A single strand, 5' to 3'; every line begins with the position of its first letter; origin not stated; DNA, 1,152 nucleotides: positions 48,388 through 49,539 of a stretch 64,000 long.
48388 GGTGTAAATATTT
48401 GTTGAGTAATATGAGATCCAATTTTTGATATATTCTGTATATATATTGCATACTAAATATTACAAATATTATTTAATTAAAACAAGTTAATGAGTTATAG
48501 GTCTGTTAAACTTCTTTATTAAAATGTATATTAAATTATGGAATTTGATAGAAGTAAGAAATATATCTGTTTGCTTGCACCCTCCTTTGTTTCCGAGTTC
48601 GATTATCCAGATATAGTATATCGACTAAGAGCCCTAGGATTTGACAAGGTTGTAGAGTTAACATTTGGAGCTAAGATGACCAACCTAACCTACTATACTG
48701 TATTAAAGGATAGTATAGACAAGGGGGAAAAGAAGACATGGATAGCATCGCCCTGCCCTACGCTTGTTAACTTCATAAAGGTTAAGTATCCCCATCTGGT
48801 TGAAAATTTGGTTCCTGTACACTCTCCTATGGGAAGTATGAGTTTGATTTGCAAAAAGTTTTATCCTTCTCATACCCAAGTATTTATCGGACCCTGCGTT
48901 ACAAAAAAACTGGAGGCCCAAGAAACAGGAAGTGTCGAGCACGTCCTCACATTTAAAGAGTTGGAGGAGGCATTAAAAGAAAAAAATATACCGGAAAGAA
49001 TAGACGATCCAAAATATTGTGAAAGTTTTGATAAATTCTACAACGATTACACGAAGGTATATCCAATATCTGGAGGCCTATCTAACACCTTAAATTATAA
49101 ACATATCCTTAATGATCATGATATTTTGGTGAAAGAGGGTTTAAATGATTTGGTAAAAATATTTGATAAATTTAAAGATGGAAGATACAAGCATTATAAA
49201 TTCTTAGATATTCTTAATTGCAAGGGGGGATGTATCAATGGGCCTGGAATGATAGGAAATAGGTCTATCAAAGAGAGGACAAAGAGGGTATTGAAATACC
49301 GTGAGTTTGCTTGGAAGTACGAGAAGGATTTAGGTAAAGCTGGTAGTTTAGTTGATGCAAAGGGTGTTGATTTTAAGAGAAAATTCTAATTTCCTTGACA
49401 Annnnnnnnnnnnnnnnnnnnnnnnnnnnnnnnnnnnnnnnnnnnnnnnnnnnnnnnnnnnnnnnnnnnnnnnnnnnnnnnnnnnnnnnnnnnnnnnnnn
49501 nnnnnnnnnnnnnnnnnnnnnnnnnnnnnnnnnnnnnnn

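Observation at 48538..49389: Minimal [FeFe]-hydrogenase H-domain homolog with Pro replacing the proton-relay Cys of the TSCCP motif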

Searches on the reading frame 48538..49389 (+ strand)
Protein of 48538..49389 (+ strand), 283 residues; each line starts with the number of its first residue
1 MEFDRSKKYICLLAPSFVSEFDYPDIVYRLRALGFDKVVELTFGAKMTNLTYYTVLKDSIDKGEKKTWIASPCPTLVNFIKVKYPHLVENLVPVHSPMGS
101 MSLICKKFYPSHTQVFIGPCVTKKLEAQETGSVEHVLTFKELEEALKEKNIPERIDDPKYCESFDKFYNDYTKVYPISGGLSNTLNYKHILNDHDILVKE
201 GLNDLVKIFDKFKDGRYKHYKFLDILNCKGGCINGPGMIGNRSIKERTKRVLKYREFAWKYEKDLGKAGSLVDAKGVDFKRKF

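Call 3: search_protein_families(library=pfam, proteins=[window:48538-49389:+], max_evalue=0.01)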
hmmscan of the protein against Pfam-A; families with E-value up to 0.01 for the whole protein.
window:48538-49389:+ (283 aa): 1 family
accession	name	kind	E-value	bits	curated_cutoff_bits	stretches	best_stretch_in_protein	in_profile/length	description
PF02906.19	Fe_hyd_lg_C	-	7.6e-43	147.3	22.1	1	8-236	2-245/245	Iron only hydrogenase large subunit, C-terminal domain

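Call 4: search_protein_families(library=ncbifam, proteins=[window:48538-49389:+], max_evalue=1)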
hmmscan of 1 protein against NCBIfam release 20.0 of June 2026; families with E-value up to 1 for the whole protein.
window:48538-49389:+ (283 aa): 4 families
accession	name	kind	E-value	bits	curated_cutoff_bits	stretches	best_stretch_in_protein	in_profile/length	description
TIGR04105.1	FeFe_hydrog_B1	subfamily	1.9e-40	138.9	450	1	4-239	219-459/462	monomeric [FeFe] hydrogenase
TIGR02512.1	FeFe_hydrog_A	subfamily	5.9e-25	87.9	405.95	2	26-180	115-284/375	[FeFe] hydrogenase, group A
NF040763.1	FeFe_hydrog_A6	exception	2.1e-24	85.8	765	2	26-152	253-394/571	NADH-dependent [FeFe] hydrogenase, group A6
NF040762.1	Hydr_FeFe_Clost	exception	1e-20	73.9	900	2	29-152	255-393/572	ferredoxin hydrogenase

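Call 5: search_solved_structures(query=window:48538-49389:+, max_evalue=1, show_alignments=3)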
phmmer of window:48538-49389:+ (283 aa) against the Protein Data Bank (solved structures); distinct sequences matched with E-value up to 1: 45.
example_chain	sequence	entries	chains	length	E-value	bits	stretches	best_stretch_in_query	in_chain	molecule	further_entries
8a6t_A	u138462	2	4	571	1.5e-18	70.2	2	26-153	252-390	Electron bifurcating hydrogenase subunit HydA1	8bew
8cjy_A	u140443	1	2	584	3.5e-17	65.7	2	27-179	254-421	Iron hydrogenase 1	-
7qhf_A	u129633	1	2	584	5e-17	65.2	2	27-179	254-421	Iron hydrogenase 1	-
6gm1_A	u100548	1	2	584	6.3e-17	64.8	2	27-179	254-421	Iron hydrogenase 1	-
6gm4_A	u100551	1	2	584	6.4e-17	64.8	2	27-179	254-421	Iron hydrogenase 1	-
6gly_A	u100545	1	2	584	6.4e-17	64.8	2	27-179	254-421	Iron hydrogenase 1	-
6glz_A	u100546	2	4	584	6.5e-17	64.8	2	27-179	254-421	Iron hydrogenase 1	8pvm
6gm3_A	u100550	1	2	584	6.7e-17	64.8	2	27-179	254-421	Iron hydrogenase 1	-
6gm0_A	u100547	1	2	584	8.8e-17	64.4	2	27-179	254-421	Iron hydrogenase 1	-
5la3_A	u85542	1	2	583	1.2e-16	63.9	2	27-179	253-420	Iron hydrogenase 1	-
6gm8_A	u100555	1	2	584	1.2e-16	63.9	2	27-179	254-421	Iron hydrogenase 1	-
1c4a_A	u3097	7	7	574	1.2e-16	63.9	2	27-179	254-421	PROTEIN (FE-ONLY HYDROGENASE) | PROTEIN (PERIPLASMIC HYDROGENASE 1) | Iron hydrogenase 1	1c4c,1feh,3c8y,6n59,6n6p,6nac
9rj9_A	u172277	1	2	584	1.2e-16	63.9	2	27-179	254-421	Iron hydrogenase 1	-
9rjo_A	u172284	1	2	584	1.2e-16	63.9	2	27-179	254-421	Iron hydrogenase 1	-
4xdc_A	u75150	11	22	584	1.3e-16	63.9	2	27-179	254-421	Iron hydrogenase 1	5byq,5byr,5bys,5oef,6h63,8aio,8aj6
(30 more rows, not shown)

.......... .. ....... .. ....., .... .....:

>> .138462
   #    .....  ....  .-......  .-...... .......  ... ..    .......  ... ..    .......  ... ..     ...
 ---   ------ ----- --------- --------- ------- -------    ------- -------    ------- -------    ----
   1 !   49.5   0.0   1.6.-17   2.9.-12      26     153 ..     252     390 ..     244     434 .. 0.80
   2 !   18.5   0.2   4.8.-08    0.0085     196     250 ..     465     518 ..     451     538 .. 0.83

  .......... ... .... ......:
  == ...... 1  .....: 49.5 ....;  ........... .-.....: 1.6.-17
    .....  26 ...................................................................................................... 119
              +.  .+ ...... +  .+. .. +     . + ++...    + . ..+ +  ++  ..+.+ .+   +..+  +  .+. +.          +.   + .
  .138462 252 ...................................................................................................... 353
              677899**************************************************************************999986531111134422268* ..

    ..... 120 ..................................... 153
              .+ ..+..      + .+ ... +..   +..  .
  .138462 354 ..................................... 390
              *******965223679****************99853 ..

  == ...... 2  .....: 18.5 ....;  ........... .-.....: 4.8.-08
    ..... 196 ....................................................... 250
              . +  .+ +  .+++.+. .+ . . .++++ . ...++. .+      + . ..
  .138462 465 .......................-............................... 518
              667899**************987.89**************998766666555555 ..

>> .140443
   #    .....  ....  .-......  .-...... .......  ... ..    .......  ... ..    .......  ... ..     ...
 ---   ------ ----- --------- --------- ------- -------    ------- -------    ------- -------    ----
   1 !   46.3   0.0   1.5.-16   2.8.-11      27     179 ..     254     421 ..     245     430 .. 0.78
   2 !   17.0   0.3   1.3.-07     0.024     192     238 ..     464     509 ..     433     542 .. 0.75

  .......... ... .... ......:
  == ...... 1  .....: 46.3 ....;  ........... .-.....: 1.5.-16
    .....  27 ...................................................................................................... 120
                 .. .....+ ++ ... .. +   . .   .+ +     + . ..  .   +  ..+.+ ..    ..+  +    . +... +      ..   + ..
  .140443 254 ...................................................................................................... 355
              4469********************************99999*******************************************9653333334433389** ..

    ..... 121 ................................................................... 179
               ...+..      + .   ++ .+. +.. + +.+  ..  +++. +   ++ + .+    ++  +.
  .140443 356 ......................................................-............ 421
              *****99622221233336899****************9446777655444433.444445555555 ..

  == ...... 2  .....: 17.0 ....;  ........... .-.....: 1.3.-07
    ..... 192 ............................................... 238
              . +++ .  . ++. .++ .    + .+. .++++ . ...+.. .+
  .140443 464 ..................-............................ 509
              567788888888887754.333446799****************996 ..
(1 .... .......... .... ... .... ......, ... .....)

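Call 9: find_homologous_proteins(query=window:48538-49389:+, max_evalue=0.00001)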
Query window:48538-49389:+ (283 aa): 1103 proteins with E <= 0.00001 among 1470 candidates; the best 120 are listed.
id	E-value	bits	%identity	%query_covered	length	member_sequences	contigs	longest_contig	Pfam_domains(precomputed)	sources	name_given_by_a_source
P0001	1.2e-191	653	100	100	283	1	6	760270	PF02906.20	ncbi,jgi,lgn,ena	jgi:iron only hydrogenase large subunit-like protein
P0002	3.1e-176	602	89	100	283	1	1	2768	PF02906.20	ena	-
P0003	1.8e-160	551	82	100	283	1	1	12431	PF02906.20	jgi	jgi:iron only hydrogenase large subunit-like protein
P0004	2.5e-159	547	82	100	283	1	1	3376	PF02906.20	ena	-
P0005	5.1e-159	546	81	100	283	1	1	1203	PF02906.20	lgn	-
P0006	1.7e-157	541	79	100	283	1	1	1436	PF02906.20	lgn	-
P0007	7.4e-154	529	79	100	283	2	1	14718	PF02906.20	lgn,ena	-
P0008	3.1e-148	511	75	100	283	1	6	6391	PF02906.20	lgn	-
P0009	8.7e-148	509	74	100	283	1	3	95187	PF02906.20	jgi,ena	-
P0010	1.0e-147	509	74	100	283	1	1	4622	PF02906.20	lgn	-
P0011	4.0e-147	507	74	100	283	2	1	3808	PF02906.20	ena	-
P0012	5.4e-147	507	75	100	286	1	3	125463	PF02906.20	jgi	-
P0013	1.0e-146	506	74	100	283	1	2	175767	PF02906.20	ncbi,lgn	-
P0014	1.4e-146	505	75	100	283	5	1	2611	PF02906.20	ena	-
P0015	2.3e-146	504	75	100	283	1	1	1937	PF02906.20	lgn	-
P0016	7.9e-146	503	75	100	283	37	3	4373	PF02906.20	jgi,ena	-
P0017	9.0e-146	503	75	100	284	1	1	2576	PF02906.20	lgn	-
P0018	1.5e-145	502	74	100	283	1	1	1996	PF02906.20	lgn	-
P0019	6.2e-145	500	75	100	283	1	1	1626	PF02906.20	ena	-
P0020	2.5e-144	498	74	100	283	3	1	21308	PF02906.20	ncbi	-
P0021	8.6e-143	493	72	100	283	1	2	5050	PF02906.20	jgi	jgi:iron only hydrogenase large subunit-like protein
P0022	9.5e-142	489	71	100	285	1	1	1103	PF02906.20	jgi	jgi:iron only hydrogenase large subunit-like protein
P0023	1.5e-141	489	71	100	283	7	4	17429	PF02906.20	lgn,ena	-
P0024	1.5e-141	489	72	100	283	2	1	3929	PF02906.20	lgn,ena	-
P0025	1.8e-141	488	73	100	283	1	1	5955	PF02906.20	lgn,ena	-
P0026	3.0e-141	488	72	100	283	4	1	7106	PF02906.20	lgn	-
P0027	1.1e-140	486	70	100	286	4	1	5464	PF02906.20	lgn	-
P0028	1.8e-140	485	72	100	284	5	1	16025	PF02906.20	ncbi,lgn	-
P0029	5.9e-140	483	70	100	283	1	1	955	PF02906.20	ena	-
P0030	6.9e-140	483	73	100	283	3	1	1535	PF02906.20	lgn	-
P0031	1.0e-139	483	73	100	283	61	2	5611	PF02906.20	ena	-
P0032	1.8e-139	482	74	98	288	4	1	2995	PF02906.20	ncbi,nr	ncbi:MAG: [Fe-Fe] hydrogenase large subunit C-terminal domain-containing protein [Candidatus Dojkaba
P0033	2.7e-139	481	71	100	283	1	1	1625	PF02906.20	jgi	jgi:iron only hydrogenase large subunit-like protein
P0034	3.1e-139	481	71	100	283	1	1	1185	PF02906.20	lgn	-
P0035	4.2e-139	481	71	100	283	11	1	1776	PF02906.20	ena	-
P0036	8.8e-139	480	72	100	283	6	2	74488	PF02906.20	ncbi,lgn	-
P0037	1.7e-138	479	70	100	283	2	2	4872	PF02906.20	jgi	jgi:iron only hydrogenase large subunit-like protein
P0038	3.4e-137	474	71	100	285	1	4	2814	PF02906.20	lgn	-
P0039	4.0e-137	474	71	100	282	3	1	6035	PF02906.20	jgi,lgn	jgi:iron only hydrogenase large subunit-like protein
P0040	9.6e-137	473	70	100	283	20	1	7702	PF02906.20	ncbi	-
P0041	1.9e-136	472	70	100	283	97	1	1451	PF02906.20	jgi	-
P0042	8.2e-136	470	69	100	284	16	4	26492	PF02906.20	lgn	-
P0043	1.6e-135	469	69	100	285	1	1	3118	PF02906.20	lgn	-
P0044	6.1e-135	467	69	100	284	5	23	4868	PF02906.20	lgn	-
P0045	2.2e-134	465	70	100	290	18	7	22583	PF02906.20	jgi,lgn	jgi:iron only hydrogenase large subunit-like protein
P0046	1.5e-133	462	67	100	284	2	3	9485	PF02906.20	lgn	-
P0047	2.2e-133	462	69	100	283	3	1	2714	PF02906.20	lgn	-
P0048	3.1e-133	461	70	100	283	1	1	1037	PF02906.20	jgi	-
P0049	5.4e-133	461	67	100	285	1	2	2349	PF02906.20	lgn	-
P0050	8.3e-133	460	68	100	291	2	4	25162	PF02906.20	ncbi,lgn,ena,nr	ncbi:hypothetical protein J6Z48_02385 [bacterium]|nr:hypothetical protein [bacterium]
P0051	1.2e-132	460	66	100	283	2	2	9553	PF02906.20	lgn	-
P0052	1.4e-132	459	67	100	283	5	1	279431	PF02906.20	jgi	jgi:iron only hydrogenase large subunit-like protein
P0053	3.2e-132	458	69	100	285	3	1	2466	PF02906.20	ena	-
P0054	5.5e-132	457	66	100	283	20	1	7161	PF02906.20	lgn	-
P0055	1.4e-131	456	66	100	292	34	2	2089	PF02906.20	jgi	-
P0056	1.5e-131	456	69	100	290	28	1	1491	PF02906.20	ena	-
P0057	1.8e-131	456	69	100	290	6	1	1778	PF02906.20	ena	-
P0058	4.5e-131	454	66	99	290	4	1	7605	PF02906.20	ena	-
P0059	5.0e-131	454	67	100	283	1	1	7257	PF02906.20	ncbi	-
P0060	3.0e-130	452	69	100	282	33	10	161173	PF02906.20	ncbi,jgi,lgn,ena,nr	ncbi:MAG TPA: [Fe-Fe] hydrogenase large subunit C-terminal domain-containing protein [Candidatus Doj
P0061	3.2e-130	451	69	98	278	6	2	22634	PF02906.20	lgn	-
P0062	4.7e-130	451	65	100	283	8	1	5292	PF02906.20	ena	-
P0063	4.8e-130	451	65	100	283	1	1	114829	PF02906.20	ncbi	-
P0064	1.0e-129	450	68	100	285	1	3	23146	PF02906.20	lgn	-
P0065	4.2e-129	448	64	100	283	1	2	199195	PF02906.20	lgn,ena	-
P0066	5.0e-129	448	68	100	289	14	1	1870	PF02906.20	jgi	-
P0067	5.6e-129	447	76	89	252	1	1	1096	PF02906.20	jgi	jgi:iron only hydrogenase large subunit-like protein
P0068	9.4e-129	447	66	100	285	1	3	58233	PF02906.20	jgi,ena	-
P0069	3.8e-128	445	67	99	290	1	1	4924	PF02906.20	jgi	jgi:iron only hydrogenase large subunit-like protein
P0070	1.6e-127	443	63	100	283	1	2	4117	PF02906.20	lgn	-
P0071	1.9e-127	442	65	99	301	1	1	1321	PF02906.20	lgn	-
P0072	3.2e-127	442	66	100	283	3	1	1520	PF02906.20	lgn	-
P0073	3.9e-127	441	63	99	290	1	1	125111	PF02906.20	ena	-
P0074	1.7e-126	439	66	99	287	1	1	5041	PF02906.20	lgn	-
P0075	1.7e-126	439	68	96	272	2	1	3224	PF02906.20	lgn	-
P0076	8.8e-126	437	67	100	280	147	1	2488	PF02906.20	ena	-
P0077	9.4e-126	437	66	100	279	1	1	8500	PF02906.20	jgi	jgi:iron only hydrogenase large subunit-like protein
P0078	1.1e-125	437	66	100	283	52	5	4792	PF02906.20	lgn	-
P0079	1.3e-125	436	64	99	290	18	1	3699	PF02906.20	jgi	jgi:iron only hydrogenase large subunit-like protein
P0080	2.5e-125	435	64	99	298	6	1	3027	PF02906.20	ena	-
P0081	2.6e-125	435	67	96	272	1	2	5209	PF02906.20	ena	-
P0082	3.4e-125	435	64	99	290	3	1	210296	PF02906.20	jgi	jgi:iron only hydrogenase large subunit-like protein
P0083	3.6e-125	435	63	99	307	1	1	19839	PF02906.20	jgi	jgi:iron only hydrogenase large subunit-like protein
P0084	1.1e-124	433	63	100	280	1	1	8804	PF02906.20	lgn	-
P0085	1.3e-124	433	67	100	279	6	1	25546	PF02906.20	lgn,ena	-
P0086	2.5e-124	432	66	100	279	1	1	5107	PF02906.20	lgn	-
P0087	4.5e-124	431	64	100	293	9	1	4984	PF02906.20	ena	-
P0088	7.6e-124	431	65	98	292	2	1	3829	PF02906.20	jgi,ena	-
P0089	9.4e-124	430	64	100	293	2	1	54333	PF02906.20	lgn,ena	-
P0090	1.2e-123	430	65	100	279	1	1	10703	PF02906.20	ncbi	-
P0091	1.7e-123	429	65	100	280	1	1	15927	PF02906.20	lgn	-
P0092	1.8e-123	429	65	100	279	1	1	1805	PF02906.20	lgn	-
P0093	1.9e-123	429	65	100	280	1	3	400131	PF02906.20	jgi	jgi:iron only hydrogenase large subunit-like protein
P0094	2.0e-123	429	63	99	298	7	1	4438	PF02906.20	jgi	-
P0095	6.4e-123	428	63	99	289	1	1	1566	PF02906.20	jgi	jgi:iron only hydrogenase large subunit-like protein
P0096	6.7e-123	427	66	100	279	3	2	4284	PF02906.20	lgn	-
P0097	7.7e-123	427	64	100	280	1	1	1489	PF02906.20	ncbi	-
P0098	1.1e-122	427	65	98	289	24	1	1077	PF02906.20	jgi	jgi:iron only hydrogenase large subunit-like protein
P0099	1.2e-122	427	66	96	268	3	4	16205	PF02906.20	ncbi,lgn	-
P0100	1.2e-122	427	64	100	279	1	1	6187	PF02906.20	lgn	-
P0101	1.3e-122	426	64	100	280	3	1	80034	PF02906.20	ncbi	-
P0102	2.7e-122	425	63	99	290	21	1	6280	PF02906.20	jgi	jgi:iron only hydrogenase large subunit-like protein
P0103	4.2e-122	425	65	100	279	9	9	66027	PF02906.20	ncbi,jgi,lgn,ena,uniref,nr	ncbi:hypothetical protein A3K02_02825 [candidate division WS6 bacterium RIFOXYD1_FULL_33_8]|uniref:N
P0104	5.0e-122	425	65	100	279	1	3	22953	PF02906.20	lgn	-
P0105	5.6e-122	424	64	100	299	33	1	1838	PF02906.20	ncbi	-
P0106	7.3e-122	424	64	97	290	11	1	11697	PF02906.20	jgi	jgi:iron only hydrogenase large subunit-like protein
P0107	2.2e-121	422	64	99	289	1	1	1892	PF02906.20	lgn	-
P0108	2.9e-121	422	61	99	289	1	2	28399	PF02906.20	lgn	-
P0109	4.7e-121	421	64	98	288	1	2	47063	PF02906.20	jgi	-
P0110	6.5e-121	421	64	98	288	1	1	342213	PF02906.20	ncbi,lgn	-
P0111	8.2e-121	421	65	100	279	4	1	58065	PF02906.20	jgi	-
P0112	8.5e-121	421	64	100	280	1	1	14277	PF02906.20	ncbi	-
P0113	9.6e-121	420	65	100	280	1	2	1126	PF02906.20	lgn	-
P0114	1.2e-120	420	63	98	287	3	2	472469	PF02906.20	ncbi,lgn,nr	ncbi:hypothetical protein K8R14_04040 [bacterium]|nr:hypothetical protein [bacterium]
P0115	1.5e-120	420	64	100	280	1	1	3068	PF02906.20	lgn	-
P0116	1.5e-120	420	62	99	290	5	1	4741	PF02906.20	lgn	-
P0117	1.6e-120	420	67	92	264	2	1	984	PF02906.20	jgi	jgi:iron only hydrogenase large subunit-like protein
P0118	1.9e-120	419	63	100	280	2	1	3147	PF02906.20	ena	-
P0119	2.0e-120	419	62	99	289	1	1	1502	PF02906.20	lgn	-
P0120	2.2e-120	419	65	100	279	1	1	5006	PF02906.20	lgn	-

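Call 26: search_protein_representatives(protein=window:48538-49389:+)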
Query: 283 residues. Proteins with E-value up to 0.001 (for the whole library): 2400; up to 1e-10: 1186; up to 1e-30: 43. The best 150 are listed.
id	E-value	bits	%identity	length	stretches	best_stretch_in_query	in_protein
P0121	1.4e-102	359.1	59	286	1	5-283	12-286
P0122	3.8e-78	278.9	36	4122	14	10-152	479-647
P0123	1.6e-63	231.0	46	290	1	6-282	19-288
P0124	7.2e-62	225.5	43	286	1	5-283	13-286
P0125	1.5e-61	224.5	44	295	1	6-282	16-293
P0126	3.1e-61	223.4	44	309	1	5-280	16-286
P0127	3.1e-60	220.1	41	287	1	4-283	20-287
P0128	7.2e-60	218.9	42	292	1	4-282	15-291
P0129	2.1e-58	214.1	41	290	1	7-283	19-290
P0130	3.9e-58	213.3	42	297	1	8-258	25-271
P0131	4.3e-56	206.6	53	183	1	98-283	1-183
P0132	7.4e-56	205.8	43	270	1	4-256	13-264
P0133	6.9e-51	189.5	40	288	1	5-260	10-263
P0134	1.2e-50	188.6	40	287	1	8-270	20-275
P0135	1.2e-49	185.4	43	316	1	7-280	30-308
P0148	6.4e-36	140.3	32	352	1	6-261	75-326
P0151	8.2e-34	133.4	37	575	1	8-255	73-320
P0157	4.1e-32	127.9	36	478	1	7-255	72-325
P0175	4.1e-29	118.0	39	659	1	5-254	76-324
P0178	6.5e-29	117.3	35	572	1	8-256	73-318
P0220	1.4e-25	106.4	35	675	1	10-254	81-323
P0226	3.9e-25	105.0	34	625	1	5-243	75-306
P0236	1.2e-24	103.4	32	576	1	5-253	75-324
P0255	1.1e-23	100.2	33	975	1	8-240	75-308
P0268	3.1e-23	98.7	33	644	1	7-255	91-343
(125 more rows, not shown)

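Call 32: list_cluster_members(proteins=[P0121, P0123, P0124, P0125, P0126, P0127, P0128, P0129, P0130, P0132])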
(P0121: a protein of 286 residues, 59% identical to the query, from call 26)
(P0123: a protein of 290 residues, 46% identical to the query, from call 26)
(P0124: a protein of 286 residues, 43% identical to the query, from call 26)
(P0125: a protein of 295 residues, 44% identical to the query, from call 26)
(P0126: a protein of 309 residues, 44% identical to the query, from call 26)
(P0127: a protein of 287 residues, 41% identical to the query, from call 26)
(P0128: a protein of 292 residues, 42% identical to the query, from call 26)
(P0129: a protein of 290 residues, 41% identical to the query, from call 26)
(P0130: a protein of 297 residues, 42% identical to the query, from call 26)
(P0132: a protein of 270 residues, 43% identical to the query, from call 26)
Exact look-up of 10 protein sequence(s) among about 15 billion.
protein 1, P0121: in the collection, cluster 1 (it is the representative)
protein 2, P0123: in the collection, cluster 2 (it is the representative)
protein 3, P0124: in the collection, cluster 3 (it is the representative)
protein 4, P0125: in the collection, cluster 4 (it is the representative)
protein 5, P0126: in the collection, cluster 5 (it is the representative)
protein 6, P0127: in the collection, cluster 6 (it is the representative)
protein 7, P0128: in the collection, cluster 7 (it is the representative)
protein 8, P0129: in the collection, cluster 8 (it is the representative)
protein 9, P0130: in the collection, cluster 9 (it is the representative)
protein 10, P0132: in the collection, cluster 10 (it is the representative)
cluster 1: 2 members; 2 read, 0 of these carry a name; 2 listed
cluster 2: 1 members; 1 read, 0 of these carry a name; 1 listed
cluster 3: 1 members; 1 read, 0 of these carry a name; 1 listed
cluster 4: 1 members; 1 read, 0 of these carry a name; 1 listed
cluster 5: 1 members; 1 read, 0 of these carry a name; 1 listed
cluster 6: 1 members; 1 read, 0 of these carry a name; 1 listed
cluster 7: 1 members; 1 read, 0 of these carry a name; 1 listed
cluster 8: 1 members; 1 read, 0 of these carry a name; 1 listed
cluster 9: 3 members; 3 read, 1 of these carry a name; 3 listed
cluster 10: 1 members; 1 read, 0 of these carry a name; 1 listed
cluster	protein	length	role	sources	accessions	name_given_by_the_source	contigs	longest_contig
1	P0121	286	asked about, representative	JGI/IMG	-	-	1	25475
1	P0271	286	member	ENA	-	-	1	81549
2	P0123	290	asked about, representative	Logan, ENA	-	-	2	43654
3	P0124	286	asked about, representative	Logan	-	-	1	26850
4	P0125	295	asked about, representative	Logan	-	-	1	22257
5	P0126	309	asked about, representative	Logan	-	-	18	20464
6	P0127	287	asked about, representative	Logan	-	-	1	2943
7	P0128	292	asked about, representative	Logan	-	-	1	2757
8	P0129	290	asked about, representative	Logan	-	-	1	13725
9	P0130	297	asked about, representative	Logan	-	-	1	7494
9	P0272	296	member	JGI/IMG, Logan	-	iron only hydrogenase large subunit-like protein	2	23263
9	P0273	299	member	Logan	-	-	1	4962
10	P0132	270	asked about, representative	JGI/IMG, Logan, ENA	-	-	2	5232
